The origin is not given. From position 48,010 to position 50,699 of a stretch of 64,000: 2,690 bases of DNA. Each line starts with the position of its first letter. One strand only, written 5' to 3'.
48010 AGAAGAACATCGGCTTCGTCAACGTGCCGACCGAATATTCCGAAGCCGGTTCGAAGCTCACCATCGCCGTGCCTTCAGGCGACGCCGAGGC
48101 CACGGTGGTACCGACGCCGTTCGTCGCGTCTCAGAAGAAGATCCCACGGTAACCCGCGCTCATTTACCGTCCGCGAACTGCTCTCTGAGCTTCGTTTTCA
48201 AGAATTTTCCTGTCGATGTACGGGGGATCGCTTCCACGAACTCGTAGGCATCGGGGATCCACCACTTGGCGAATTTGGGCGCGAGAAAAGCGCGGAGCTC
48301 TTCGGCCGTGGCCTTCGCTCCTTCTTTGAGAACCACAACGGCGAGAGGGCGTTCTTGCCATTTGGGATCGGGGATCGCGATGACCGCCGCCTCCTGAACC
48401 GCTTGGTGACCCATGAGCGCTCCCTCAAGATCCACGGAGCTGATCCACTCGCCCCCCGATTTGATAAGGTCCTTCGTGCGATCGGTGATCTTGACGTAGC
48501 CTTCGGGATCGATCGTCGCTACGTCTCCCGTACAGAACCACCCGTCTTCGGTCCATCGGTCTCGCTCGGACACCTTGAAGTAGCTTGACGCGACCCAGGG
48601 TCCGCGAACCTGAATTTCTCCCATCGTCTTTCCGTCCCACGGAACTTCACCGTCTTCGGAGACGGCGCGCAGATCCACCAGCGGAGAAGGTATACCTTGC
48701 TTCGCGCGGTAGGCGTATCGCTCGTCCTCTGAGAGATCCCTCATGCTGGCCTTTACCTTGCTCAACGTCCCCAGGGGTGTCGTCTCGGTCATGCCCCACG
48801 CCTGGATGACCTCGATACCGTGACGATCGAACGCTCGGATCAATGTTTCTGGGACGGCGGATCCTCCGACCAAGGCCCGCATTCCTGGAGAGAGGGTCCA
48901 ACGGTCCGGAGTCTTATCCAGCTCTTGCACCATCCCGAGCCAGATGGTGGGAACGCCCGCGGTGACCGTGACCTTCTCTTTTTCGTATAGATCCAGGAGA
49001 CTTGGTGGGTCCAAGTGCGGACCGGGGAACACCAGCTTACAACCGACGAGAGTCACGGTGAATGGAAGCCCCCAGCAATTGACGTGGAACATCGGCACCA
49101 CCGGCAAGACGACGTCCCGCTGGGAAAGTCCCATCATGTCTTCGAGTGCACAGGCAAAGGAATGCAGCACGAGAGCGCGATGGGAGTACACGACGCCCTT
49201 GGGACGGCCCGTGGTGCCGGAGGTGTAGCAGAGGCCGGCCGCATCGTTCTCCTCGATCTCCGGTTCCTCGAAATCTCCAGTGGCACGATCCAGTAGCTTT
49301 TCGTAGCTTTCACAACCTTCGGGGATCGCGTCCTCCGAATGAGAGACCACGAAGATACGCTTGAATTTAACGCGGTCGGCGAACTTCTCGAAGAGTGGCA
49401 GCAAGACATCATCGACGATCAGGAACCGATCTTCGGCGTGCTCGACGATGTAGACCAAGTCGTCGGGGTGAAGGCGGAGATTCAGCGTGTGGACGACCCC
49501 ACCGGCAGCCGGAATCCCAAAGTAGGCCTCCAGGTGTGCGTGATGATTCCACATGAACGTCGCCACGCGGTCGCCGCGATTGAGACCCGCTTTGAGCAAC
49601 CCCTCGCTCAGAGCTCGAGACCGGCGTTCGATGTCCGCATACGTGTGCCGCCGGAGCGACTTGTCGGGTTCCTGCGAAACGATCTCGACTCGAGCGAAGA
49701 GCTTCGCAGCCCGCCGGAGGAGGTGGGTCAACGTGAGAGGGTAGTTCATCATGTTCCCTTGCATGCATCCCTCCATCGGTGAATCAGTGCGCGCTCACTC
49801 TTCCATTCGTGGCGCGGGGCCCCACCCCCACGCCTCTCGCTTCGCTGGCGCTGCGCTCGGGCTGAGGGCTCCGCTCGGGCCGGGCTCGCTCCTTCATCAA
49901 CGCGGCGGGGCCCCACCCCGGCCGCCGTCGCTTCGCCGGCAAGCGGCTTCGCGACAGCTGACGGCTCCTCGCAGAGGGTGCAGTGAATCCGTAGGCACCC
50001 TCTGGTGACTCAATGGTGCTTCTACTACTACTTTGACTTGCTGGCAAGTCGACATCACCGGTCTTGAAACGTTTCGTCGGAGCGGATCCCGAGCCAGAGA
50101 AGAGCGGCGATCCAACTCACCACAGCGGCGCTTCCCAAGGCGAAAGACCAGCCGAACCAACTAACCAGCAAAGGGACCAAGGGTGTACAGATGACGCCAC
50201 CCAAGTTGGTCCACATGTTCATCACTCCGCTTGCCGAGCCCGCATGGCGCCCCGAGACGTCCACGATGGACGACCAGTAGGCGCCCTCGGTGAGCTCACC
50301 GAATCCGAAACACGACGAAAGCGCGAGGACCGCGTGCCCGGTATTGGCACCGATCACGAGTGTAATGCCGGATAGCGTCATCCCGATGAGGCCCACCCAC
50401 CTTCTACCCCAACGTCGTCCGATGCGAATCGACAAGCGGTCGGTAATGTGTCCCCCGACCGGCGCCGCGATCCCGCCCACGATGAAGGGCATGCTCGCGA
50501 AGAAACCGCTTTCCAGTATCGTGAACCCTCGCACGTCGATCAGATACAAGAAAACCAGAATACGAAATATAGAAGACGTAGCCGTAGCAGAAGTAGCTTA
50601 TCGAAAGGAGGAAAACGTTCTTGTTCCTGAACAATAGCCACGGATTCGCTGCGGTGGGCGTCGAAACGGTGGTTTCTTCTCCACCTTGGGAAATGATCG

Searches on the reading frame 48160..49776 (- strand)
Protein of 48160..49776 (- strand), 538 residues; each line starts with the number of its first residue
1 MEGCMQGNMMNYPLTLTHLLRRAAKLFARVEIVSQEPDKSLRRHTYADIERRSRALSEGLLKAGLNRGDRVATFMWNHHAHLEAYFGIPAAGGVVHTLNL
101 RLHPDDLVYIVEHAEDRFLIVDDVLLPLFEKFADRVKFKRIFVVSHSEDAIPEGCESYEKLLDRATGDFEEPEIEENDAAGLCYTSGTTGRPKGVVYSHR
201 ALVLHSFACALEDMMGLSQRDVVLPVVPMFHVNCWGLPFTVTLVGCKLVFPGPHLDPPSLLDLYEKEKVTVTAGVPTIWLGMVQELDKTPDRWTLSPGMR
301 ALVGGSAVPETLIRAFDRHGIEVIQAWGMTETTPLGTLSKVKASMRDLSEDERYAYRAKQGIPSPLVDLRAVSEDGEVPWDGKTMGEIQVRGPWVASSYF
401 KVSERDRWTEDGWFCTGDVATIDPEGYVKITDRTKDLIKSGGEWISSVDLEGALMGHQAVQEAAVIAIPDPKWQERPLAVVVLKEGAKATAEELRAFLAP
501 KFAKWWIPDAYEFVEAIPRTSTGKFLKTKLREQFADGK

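Call 13: search_protein_families(library=ncbifam, proteins=[window:48160-49776:-], max_evalue=0.00001)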
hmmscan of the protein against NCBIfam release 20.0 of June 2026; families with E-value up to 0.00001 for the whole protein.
window:48160-49776:- (538 aa): 105 families (the best 25 are shown)
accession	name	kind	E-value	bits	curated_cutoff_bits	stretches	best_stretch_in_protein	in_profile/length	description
NF005426.0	PRK07008.1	equivalog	4.8e-200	665.8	822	1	3-536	3-537/545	3-(methylthio)propionyl-CoA ligase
NF004674.0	PRK06018.1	subfamily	1.2e-183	611.8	766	1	5-536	1-536/544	long-chain-fatty-acid--CoA ligase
NF004837.0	PRK06187.1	subfamily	1e-178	594.9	476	1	9-537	3-525/531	long-chain-fatty-acid--CoA ligase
NF004143.0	PRK05620.1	equivalog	1.8e-128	429.4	852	1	5-538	1-559/576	long-chain fatty-acid--CoA ligase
NF006020.0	PRK08162.1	subfamily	1.2e-116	390.3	677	1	11-535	15-539/545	acyl-CoA synthetase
NF006182.0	PRK08316.1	subfamily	1.2e-91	307.8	663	1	15-536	12-519/523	fatty acyl-CoA synthetase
NF005702.0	PRK07514.1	subfamily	2.5e-76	257.1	558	1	39-536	25-502/506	malonyl-CoA synthase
NF005307.0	PRK06839.1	equivalog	4.4e-74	249.9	748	1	29-534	18-493/496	o-succinylbenzoate--CoA ligase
NF005801.1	PRK07656.1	equivalog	1.3e-72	245.1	657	1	15-531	2-500/500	FadD3 family acyl-CoA ligase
NF005857.1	PRK07786.1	exception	2e-72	244.4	733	1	43-535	34-513/513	fatty-acid--CoA ligase FadD5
NF004797.0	PRK06145.1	equivalog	2.7e-70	237.1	850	1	45-534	29-495/499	acyl-CoA synthetase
NF009233.0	PRK12583.1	subfamily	4.4e-70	236.6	832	1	171-533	195-549/558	fatty acid CoA ligase family protein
NF002966.0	PRK03640.1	equivalog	1.7e-68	231.4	556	1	42-533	26-479/483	o-succinylbenzoate--CoA ligase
NF004114.0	PRK05605.1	equivalog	5.7e-68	229.6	766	2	153-535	193-570/575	long-chain-fatty-acid--CoA ligase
NF005676.0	PRK07470.1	equivalog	1.3e-66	225.3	774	1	14-534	20-529/544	acyl-CoA synthetase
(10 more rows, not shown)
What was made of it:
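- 48160..49776 (-): Context gene: acyl-CoA ligase on the same strand as the pair. Its best NCBIfam match is 3-(methylthio)propionyl-CoA ligase (DmdB), below the cut-off. NF005426 scores 665.8 bits against a cut-off of 822 (call 13).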

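Call 14: search_protein_families(library=pfam, proteins=[window:48160-49776:-], max_evalue=0.00001)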
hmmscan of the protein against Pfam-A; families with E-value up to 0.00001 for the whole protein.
window:48160-49776:- (538 aa): 2 families
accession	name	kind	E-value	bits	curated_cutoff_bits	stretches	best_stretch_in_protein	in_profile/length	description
PF00501.34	AMP-binding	-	1.4e-78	264.8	29.9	1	34-400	16-384/384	AMP-binding enzyme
PF13193.12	AMP-binding_C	-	1.6e-20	74.2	24.5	1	450-524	2-76/76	AMP-binding enzyme C-terminal domain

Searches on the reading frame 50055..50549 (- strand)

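Call 3: search_protein_families(library=pfam, proteins=[window:50055-50549:-], max_evalue=0.01)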
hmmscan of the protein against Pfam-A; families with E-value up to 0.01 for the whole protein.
window:50055-50549:- (164 aa): 2 families
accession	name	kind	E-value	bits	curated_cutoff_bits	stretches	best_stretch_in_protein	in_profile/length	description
PF07690.21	MFS_1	-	6.8e-16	58.5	33.4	1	7-154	27-173/347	Major Facilitator Superfamily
PF13347.12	MFS_2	-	0.005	15.9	27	0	1-154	22-185/427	MFS/sugar transport protein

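Call 4: search_protein_families(library=ncbifam, proteins=[window:50055-50549:-], max_evalue=0.01)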
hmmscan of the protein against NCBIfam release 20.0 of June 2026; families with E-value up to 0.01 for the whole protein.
window:50055-50549:- (164 aa): 5 families
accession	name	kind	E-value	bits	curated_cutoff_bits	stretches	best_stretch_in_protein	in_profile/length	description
TIGR00893.1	2A0114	subfamily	8.4e-15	54.6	395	1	2-153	241-396/399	D-galactonate transporter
TIGR00881.1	2A0104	subfamily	4.8e-07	29.1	407.75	1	1-137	241-378/379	phosphoglycerate transporter protein PgtP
TIGR00886.1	2A0108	subfamily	1.4e-05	24.3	311.7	1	2-118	251-368/368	NarK family nitrate/nitrite MFS transporter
TIGR00894.1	2A0114euk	subfamily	0.00058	18.5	626.45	1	1-129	286-420/465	Na(+)-dependent inorganic phosphate cotransporter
TIGR00711.1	efflux_EmrB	subfamily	0.0051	15.6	230.2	1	1-129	280-408/485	DHA2 family efflux MFS transporter permease subunit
